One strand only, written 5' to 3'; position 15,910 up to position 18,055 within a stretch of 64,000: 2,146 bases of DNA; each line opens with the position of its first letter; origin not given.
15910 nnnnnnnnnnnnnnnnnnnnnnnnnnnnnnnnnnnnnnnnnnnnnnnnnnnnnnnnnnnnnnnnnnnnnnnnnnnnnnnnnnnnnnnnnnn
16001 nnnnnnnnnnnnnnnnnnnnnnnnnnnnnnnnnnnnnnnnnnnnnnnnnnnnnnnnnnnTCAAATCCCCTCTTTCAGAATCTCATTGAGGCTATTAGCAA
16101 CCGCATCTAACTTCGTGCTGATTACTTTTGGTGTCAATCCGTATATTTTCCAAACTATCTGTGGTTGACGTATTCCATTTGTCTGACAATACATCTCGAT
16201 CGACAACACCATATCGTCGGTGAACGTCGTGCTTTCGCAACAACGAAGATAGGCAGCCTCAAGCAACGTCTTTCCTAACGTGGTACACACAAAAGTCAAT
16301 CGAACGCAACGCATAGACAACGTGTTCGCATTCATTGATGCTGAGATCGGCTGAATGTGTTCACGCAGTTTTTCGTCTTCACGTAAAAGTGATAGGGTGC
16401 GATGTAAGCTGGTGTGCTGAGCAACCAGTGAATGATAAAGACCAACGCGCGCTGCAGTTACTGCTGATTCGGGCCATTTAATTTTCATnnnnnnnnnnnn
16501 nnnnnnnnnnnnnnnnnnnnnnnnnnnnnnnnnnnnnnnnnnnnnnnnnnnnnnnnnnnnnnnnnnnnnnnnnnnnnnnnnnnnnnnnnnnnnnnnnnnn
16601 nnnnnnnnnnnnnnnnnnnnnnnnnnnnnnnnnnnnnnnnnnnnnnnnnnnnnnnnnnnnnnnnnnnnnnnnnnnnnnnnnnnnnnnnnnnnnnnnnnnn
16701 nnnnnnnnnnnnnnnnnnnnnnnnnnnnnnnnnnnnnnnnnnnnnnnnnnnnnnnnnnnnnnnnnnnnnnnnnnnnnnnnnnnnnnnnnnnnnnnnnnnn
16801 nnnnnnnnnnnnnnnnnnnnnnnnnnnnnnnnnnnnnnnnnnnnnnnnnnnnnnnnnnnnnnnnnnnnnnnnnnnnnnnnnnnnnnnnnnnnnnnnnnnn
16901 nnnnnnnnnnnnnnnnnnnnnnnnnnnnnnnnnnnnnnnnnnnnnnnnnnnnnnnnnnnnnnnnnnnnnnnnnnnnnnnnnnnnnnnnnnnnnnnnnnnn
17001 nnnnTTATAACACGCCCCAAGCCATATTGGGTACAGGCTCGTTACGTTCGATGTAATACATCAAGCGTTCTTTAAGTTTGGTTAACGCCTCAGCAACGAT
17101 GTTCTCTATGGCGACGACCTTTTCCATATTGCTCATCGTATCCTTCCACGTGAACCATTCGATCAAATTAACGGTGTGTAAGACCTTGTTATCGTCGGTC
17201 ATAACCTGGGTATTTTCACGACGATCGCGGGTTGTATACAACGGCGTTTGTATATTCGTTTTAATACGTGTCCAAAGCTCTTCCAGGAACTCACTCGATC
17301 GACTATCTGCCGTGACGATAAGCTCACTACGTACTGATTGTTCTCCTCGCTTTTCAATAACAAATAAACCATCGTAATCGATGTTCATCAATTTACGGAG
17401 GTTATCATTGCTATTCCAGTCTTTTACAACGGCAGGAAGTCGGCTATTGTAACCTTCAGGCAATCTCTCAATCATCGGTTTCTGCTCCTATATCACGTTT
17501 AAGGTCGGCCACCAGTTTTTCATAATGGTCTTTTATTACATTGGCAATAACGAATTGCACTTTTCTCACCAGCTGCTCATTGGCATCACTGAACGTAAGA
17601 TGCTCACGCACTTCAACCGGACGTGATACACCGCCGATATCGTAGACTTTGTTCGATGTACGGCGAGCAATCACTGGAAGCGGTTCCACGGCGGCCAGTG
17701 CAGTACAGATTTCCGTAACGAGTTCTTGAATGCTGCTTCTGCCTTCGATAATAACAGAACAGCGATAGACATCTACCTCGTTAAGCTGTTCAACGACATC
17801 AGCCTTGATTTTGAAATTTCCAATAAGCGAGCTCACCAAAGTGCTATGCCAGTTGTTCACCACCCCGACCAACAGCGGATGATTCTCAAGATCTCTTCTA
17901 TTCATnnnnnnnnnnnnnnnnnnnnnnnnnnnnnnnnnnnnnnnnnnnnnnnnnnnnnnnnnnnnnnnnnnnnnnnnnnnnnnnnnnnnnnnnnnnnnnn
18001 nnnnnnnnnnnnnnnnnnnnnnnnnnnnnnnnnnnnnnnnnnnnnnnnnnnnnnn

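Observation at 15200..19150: Promoter-driven array of small ORFan genes including tandem paralogs: candidate host-takeover or anti-defence cassette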

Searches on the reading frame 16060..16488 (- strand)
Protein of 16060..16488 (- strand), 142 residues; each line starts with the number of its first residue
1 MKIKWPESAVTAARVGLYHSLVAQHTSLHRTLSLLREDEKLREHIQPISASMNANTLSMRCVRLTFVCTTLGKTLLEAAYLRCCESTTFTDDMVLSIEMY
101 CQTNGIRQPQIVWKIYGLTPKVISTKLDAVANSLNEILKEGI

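Call 7: search_protein_families(library=pfam, max_evalue=1, proteins=[window:16060-16488:-])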
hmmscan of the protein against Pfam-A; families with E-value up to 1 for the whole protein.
window:16060-16488:- (142 aa): 1 family
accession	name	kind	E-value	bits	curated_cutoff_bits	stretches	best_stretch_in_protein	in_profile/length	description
PF24940.1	Fn3_Dep-1_5th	-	0.18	12.5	23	1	2-55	22-76/115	Dep-1 fifth Fn3-like domain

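Call 8: search_protein_families(library=phrogs, max_evalue=0.1, proteins=[window:16060-16488:-])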
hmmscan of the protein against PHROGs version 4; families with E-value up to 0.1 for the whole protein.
window:16060-16488:- (142 aa): 0 families

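Call 29: find_homologous_proteins(query=A2, max_evalue=0.01)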
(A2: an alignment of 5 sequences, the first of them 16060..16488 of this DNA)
Query A2 (5 sequences) (142 aa, profile of the alignment): 32 proteins with E <= 0.01 among 1209 candidates.
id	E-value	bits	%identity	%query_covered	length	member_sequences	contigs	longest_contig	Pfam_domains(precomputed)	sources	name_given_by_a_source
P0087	5.3e-67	242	96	100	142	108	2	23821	-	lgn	-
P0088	4.6e-61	223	56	100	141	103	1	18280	-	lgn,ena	-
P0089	7.1e-55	203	24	94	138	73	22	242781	-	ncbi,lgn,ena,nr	ncbi:hypothetical protein OJ570_000257 [Escherichia coli]|nr:hypothetical protein [Escherichia coli]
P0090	2.2e-54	201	-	-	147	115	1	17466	-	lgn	-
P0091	5.4e-53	197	-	-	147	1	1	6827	-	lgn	-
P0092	1.0e-50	189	26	82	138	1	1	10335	-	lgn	-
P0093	1.3e-50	189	24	94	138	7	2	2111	-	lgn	-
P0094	1.4e-50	189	32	40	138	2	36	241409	-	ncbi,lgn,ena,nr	ncbi:hypothetical protein DQE47_25000 [Salmonella enterica subsp. enterica serovar Weltevreden]|nr:h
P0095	1.5e-50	189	33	40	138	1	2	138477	-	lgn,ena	-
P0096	1.9e-50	188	32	40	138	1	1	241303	-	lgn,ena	-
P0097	2.3e-50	188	30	51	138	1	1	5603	-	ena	-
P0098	3.3e-50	188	32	40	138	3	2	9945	-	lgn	-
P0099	3.5e-50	187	33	40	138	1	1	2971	-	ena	-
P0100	4.2e-50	187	30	40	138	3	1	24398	-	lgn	-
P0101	2.2e-48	182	30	40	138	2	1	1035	-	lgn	-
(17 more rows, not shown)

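Call 40: predict_structure(alignment_id=A3)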
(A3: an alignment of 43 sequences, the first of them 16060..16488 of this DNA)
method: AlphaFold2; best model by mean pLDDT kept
length: 142 residues; sequences in the alignment: 43
mean_pLDDT: 87.2   pTM: 0.83
mean pLDDT of the five models: 87.2, 85.7, 85.8, 84.2, 82.9
residues with pLDDT >= 90: 78; 70-90: 53; 50-70: 11; < 50: 0
segments of 3 or more residues with pLDDT < 50: none
pLDDT, mean of each block of 10 residues (from residue 1): 83 78 88 92 93 74 94 95 81 90 83 91 92 91 63
secondary structure, 60 per line:
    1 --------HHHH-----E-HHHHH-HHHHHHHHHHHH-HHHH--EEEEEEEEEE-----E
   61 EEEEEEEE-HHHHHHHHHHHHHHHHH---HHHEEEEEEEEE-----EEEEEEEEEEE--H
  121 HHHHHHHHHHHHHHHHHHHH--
elements in order: H9-12 H20-24 H26-37 H39-42 E45-54 E60-68 H70-86 E93-101 E107-117 H120-140

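Call 42: search_protein_representatives(alignment_id=A3)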
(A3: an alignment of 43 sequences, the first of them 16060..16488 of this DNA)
Query: 43 sequences, 136 profile positions. Proteins with E-value up to 0.001 (for the whole library): 9; up to 1e-10: 8; up to 1e-30: 3. The best 9 are listed.
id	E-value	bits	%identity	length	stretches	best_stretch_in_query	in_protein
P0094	6.1e-50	185.1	-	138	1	1-135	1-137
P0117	1.1e-48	180.9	-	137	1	1-135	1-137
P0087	1.5e-46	174.1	-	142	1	1-135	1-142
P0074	1.5e-29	119.0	-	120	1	23-135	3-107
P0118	3.4e-23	98.4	-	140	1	1-135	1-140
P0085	6.6e-17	78.1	-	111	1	68-135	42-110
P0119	2.0e-15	73.3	-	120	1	25-135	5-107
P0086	4.3e-15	72.2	-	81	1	23-90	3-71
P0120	2.8e-08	50.1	-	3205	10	24-98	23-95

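Call 54: fold_search(model_id=the predicted structure, library=viral)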
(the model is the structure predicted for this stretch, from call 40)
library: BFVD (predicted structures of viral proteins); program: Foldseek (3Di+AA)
matches with E <= 10: 1532; with E <= 0.001: 8
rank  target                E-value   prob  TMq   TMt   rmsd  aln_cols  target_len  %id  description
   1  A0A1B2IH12            7.9e-06  1.00  0.51  0.49   9.9       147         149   14  Uncharacterized protein [Erwinia phage vB_EamM_Stratton]
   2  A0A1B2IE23            1.1e-05  1.00  0.49  0.46   9.9       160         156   13  Uncharacterized protein [Erwinia phage vB_EamM_Kwan]
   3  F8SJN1                7.1e-05  1.00  0.55  0.48  10.3       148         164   11  Uncharacterized protein 356 [Pseudomonas phage PhiPA3]
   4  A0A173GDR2            1.4e-04  1.00  0.55  0.48   8.9       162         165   12  Uncharacterized protein [Erwinia phage vB_EamM_Simmy50]
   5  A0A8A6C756            1.4e-04  1.00  0.54  0.46   9.9       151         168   10  (no name in the UniProt tables at hand)
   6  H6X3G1                2.4e-04  1.00  0.54  0.51   4.7       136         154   11  Uncharacterized protein [Klebsiella phage vB_KleM_RaK2]
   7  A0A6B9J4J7            2.7e-04  1.00  0.62  0.59   3.5       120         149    9  Uncharacterized protein [Photobacterium phage PDCC-1]
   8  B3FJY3                4.2e-04  1.00  0.58  0.51   4.0       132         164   14  Uncharacterized protein [Pseudomonas phage 201phi2-1]
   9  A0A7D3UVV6            1.3e-03  1.00  0.56  0.53   3.4       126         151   15  (no name in the UniProt tables at hand)
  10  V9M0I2                1.5e-03  1.00  0.57  0.58   3.7       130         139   11  Uncharacterized protein [Vibrio phage VP4B]
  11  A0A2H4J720            1.8e-03  1.00  0.46  0.56   4.6       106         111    8  Uncharacterized protein [uncultured Caudovirales phage]
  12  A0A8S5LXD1            2.3e-03  0.99  0.33  0.41   4.9        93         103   11  Uncharacterized protein [Myoviridae sp. ctZgq1]
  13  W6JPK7                2.6e-03  0.99  0.38  0.47   6.0       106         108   14  Uncharacterized protein [Alphaentomopoxvirus acuprea]
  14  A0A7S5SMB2            2.9e-03  1.00  0.42  0.57   4.5       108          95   13  (no name in the UniProt tables at hand)
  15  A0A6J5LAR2            3.1e-03  1.00  0.48  0.43   4.1       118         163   10  Uncharacterized protein [uncultured Caudovirales phage]
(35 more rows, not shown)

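Call 84: search_protein_families(library=ncbifam, max_evalue=0.1, proteins=[window:16060-16488:-])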
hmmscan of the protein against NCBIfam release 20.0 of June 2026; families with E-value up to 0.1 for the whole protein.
window:16060-16488:- (142 aa): 0 families

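Call 85: search_protein_families(library=padloc, max_evalue=0.1, proteins=[window:16060-16488:-])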
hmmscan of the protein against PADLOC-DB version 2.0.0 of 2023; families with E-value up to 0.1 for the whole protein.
window:16060-16488:- (142 aa): 0 families

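Call 86: search_solved_structures(query=A3, max_evalue=1)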
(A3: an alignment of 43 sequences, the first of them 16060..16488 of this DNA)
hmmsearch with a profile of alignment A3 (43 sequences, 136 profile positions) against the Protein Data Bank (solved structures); distinct sequences matched with E-value up to 1: 3.
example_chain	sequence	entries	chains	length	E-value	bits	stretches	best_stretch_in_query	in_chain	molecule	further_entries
9e6q_Ah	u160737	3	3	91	0.59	13.4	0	49-71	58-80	eL42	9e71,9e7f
4jid_A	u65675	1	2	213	0.9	12.8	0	46-75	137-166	D-alanyl-D-alanine carboxypeptidase family protein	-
7prp_DDD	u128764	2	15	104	0.95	12.8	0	36-110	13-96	Heat-labile enterotoxin IIA, B chain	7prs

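Call 88: find_encoding_contigs(protein=P0118, flank=10000, max_places=4)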
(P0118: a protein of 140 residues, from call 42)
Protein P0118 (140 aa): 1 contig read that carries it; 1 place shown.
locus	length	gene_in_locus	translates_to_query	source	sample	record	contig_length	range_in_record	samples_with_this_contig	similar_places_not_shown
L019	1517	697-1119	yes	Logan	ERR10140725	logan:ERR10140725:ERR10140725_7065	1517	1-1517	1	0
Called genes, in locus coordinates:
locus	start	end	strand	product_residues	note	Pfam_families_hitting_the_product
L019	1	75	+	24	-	?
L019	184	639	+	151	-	-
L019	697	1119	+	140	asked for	-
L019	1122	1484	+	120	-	-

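Call 90: find_related_loci(query=L019:697-1119:+, collection=viral_contigs, flank=10000)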
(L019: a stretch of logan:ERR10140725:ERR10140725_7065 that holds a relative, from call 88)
Query L019:697-1119:+ (140 aa) in viral_contigs; peptide patterns used: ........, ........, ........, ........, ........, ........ (x = any residue, [..] = any of these).
4 stretches matched a pattern, but none encodes a relative of the query by tblastn (E <= 1e-3).

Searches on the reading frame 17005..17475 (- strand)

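Call 7: search_protein_families(library=pfam, max_evalue=1, proteins=[window:17005-17475:-])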
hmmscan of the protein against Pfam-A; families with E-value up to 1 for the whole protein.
window:17005-17475:- (156 aa): 1 family
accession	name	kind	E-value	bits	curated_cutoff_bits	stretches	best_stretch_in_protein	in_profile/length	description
PF23191.1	WH_MCM3_C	-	0.16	12.7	27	1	58-99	25-68/77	MCM3-like, winged helix domain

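Call 8: search_protein_families(library=phrogs, max_evalue=0.1, proteins=[window:17005-17475:-])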
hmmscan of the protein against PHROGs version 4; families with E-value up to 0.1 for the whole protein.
window:17005-17475:- (156 aa): 1 family
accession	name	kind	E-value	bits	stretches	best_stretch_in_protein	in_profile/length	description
phrog_26037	-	unknown function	0.025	16.1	1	85-130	71-116/138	-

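Call 84: search_protein_families(library=ncbifam, max_evalue=0.1, proteins=[window:17005-17475:-])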
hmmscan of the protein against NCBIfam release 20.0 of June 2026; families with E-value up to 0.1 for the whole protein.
window:17005-17475:- (156 aa): 0 families

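Call 85: search_protein_families(library=padloc, max_evalue=0.1, proteins=[window:17005-17475:-])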
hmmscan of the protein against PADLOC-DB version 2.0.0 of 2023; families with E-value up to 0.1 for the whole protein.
window:17005-17475:- (156 aa): 0 families

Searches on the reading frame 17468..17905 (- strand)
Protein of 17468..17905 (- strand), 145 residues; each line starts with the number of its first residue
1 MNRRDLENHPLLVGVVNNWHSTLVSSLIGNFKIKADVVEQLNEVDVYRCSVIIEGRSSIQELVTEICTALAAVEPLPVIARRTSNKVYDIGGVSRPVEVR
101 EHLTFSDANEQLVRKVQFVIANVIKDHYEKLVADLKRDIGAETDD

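Call 7: search_protein_families(library=pfam, max_evalue=1, proteins=[window:17468-17905:-])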
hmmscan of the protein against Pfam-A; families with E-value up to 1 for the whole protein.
window:17468-17905:- (145 aa): 1 family
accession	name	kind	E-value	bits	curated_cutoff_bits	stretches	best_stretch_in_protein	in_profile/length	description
PF21102.3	DprA_N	-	0.16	12.1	22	1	57-90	19-52/64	DprA-like N-terminal HHH domain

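Call 8: search_protein_families(library=phrogs, max_evalue=0.1, proteins=[window:17468-17905:-])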
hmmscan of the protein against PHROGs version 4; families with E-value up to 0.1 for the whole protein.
window:17468-17905:- (145 aa): 0 families

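Call 84: search_protein_families(library=ncbifam, max_evalue=0.1, proteins=[window:17468-17905:-])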
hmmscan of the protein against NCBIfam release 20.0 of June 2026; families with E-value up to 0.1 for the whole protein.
window:17468-17905:- (145 aa): 0 families

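Call 85: search_protein_families(library=padloc, max_evalue=0.1, proteins=[window:17468-17905:-])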
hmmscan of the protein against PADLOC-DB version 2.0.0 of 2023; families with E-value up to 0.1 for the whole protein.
window:17468-17905:- (145 aa): 0 families
